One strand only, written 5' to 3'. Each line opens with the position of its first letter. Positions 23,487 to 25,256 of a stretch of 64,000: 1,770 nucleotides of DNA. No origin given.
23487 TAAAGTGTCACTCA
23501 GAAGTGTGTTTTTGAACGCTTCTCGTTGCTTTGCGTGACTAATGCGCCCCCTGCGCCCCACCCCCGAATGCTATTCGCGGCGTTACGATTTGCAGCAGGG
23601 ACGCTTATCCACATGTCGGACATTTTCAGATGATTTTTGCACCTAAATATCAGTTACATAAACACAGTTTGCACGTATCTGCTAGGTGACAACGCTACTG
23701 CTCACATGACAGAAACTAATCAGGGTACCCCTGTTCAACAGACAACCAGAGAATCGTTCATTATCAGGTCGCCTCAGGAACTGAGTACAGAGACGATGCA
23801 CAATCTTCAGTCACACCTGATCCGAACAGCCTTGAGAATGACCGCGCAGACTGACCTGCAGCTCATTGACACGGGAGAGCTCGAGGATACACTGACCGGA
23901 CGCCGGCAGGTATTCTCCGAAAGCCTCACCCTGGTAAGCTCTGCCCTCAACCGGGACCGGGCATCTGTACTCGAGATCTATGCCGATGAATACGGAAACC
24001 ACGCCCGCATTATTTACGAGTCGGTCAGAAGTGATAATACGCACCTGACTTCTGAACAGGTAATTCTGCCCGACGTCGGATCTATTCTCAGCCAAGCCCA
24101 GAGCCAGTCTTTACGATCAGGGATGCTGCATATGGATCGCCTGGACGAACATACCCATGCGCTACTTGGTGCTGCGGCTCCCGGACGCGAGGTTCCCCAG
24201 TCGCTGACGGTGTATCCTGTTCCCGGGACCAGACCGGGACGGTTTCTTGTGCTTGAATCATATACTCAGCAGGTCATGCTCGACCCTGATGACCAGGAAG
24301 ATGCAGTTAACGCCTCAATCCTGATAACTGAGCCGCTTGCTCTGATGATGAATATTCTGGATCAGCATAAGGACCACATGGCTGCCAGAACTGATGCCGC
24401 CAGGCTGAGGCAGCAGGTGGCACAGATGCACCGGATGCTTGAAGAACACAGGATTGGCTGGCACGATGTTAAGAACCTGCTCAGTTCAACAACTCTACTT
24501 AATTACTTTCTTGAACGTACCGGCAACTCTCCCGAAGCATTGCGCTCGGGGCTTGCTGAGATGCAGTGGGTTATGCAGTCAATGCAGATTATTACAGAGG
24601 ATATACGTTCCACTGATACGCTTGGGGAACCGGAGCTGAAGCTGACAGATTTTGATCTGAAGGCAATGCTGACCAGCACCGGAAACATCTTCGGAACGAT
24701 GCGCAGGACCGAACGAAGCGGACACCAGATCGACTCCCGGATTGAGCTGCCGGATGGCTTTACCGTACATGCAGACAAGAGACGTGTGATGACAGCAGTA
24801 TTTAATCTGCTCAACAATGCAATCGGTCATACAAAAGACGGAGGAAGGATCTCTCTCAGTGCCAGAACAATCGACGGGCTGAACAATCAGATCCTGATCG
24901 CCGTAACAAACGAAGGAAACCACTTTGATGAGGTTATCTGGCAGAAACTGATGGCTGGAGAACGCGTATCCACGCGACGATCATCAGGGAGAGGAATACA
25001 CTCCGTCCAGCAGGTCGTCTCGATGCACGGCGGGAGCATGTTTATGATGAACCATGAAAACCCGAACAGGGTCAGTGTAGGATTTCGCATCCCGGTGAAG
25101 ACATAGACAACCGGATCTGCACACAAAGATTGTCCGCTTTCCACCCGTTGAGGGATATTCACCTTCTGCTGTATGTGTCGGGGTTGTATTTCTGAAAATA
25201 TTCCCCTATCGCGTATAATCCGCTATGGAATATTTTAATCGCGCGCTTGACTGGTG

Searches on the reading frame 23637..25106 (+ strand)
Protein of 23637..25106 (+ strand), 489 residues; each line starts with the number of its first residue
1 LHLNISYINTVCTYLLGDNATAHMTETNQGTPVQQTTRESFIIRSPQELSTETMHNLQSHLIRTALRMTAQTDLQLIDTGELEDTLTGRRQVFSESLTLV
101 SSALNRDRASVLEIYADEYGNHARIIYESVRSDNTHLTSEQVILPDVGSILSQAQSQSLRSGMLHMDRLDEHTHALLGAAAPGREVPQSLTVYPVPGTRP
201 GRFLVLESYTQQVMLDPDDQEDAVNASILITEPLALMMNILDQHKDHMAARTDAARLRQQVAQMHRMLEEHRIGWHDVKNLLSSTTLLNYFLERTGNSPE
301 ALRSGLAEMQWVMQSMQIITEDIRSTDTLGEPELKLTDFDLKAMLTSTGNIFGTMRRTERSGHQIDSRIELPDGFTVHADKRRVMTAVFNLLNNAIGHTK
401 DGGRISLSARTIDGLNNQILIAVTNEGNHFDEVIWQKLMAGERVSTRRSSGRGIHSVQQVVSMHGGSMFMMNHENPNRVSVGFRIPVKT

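Call 8: search_protein_families(library=pfam, proteins=[window:23637-25106:+], max_evalue=0.001)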
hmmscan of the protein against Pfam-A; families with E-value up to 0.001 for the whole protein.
window:23637-25106:+ (489 aa): 2 families
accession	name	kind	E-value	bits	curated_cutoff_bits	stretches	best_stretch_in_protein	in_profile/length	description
PF02518.31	HATPase_c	-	3.2e-10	40.8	26.4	1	380-485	2-107/111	Histidine kinase-, DNA gyrase B-, and HSP90-like ATPase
PF14501.12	HATPase_c_5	-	0.00097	19.5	22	0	384-475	6-93/102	GHKL domain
